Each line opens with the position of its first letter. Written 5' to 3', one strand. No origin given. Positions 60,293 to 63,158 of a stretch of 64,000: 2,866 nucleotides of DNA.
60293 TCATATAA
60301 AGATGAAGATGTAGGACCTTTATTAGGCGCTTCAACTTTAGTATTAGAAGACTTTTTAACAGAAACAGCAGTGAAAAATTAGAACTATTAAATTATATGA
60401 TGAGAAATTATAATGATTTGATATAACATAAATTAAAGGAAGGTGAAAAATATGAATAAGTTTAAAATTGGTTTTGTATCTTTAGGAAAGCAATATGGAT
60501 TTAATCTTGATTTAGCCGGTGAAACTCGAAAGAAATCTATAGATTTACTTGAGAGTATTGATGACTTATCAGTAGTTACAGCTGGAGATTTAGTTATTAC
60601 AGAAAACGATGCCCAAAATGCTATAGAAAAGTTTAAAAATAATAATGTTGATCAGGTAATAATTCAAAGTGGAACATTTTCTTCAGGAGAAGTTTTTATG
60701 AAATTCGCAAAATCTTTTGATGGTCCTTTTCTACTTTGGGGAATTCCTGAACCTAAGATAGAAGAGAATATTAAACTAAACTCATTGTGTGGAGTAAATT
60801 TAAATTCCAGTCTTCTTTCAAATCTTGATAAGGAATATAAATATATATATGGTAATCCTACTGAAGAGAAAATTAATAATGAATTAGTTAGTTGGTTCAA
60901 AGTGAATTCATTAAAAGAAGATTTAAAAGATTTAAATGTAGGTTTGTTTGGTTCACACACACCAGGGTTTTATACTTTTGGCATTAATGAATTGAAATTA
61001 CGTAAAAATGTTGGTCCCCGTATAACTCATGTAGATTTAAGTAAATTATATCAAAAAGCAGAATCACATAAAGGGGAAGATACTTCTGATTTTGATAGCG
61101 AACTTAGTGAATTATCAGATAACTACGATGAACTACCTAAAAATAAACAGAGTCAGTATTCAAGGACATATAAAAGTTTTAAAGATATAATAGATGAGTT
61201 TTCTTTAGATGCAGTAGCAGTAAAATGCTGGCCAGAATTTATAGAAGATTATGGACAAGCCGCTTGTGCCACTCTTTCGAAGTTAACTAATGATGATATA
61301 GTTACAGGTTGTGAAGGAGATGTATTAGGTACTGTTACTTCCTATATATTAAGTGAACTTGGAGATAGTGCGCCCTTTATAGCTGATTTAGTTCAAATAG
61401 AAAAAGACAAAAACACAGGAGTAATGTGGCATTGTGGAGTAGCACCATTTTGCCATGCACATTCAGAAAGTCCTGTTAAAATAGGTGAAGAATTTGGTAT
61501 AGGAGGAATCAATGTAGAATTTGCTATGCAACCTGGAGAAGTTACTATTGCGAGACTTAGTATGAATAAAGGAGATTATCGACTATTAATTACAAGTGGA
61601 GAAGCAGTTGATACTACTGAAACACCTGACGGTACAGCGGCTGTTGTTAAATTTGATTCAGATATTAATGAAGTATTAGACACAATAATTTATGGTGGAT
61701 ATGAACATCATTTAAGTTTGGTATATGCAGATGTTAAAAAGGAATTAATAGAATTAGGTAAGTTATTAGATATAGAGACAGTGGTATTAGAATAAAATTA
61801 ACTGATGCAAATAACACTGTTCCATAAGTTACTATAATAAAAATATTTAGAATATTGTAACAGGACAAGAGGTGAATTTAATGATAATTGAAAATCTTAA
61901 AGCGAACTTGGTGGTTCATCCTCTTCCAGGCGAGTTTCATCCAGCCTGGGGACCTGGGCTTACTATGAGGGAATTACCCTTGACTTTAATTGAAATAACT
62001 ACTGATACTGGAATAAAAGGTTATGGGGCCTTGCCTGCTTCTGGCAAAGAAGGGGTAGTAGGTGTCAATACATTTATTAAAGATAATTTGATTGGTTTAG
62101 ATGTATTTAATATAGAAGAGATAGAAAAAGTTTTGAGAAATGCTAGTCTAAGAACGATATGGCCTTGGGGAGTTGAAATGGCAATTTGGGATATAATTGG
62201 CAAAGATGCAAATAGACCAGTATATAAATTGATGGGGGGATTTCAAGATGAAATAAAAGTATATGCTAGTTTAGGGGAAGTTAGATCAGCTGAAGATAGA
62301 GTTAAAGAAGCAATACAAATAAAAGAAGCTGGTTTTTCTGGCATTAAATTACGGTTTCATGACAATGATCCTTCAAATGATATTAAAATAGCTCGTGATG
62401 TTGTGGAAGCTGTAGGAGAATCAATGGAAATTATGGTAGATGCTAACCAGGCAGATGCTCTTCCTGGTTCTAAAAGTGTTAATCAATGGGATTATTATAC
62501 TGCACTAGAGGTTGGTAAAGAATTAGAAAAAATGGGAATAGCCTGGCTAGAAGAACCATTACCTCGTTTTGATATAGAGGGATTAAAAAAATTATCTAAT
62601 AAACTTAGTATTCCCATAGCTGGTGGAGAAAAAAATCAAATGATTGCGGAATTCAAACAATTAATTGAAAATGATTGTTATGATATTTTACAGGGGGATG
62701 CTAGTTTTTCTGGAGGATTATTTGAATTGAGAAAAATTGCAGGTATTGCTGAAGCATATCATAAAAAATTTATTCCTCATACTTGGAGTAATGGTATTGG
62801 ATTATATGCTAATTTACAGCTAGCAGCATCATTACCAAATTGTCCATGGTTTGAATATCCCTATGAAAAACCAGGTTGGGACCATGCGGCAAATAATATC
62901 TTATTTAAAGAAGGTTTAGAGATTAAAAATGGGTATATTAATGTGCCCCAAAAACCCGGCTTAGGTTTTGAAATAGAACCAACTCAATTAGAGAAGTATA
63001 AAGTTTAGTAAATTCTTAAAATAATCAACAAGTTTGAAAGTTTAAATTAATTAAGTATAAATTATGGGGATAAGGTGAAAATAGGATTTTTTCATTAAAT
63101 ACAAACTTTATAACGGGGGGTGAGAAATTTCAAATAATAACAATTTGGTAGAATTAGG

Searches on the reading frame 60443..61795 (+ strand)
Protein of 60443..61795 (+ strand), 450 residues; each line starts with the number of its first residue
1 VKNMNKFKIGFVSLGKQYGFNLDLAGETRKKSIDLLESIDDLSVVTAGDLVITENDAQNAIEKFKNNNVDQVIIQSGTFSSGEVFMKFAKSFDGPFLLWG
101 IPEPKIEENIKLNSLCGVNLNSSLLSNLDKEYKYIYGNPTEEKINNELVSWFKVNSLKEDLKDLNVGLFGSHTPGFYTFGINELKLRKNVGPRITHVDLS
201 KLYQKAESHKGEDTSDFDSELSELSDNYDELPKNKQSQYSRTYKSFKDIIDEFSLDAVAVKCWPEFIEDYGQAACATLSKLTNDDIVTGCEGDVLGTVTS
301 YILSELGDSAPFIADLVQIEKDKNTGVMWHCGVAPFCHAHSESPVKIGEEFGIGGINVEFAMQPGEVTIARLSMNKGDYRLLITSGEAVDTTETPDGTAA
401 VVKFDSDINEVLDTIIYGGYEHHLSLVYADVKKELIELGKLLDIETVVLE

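Call 48: search_protein_families(library=pfam, proteins=[window:60443-61795:+], max_evalue=0.00001)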
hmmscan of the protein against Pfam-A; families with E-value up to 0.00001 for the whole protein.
window:60443-61795:+ (450 aa): 1 family
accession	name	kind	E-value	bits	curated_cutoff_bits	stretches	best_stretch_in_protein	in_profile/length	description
PF02952.23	Fucose_iso_C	-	9.2e-12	45.2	29.3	1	348-446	31-139/143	L-fucose isomerase, C-terminal domain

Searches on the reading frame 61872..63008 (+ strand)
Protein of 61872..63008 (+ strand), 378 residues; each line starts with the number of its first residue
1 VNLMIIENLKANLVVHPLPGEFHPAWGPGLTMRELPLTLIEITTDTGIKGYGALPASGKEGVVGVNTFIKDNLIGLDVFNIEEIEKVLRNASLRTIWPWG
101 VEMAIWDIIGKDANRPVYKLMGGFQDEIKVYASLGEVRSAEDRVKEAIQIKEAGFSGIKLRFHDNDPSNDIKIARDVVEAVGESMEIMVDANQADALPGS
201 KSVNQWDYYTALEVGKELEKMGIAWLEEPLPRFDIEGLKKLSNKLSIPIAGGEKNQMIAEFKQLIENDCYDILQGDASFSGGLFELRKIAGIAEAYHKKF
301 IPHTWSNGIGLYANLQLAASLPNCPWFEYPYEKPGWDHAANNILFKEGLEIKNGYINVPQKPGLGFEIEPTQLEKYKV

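Call 48: search_protein_families(library=pfam, proteins=[window:61872-63008:+], max_evalue=0.00001)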
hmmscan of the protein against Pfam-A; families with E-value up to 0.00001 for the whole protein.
window:61872-63008:+ (378 aa): 2 families
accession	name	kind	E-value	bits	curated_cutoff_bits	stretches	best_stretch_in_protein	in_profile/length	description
PF13378.12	MR_MLE_C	-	1.1e-59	202.2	29.4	1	144-370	3-217/219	Enolase C-terminal domain-like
PF02746.21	MR_MLE_N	-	2.5e-12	47.5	22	1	31-122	22-117/117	Mandelate racemase / muconate lactonizing enzyme, N-terminal domain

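Call 55: find_encoding_contigs(protein=window:61872-63008:+, flank=10000, max_places=2)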
Protein window:61872-63008:+ (378 aa): no gene with exactly this product is on record in the collection.
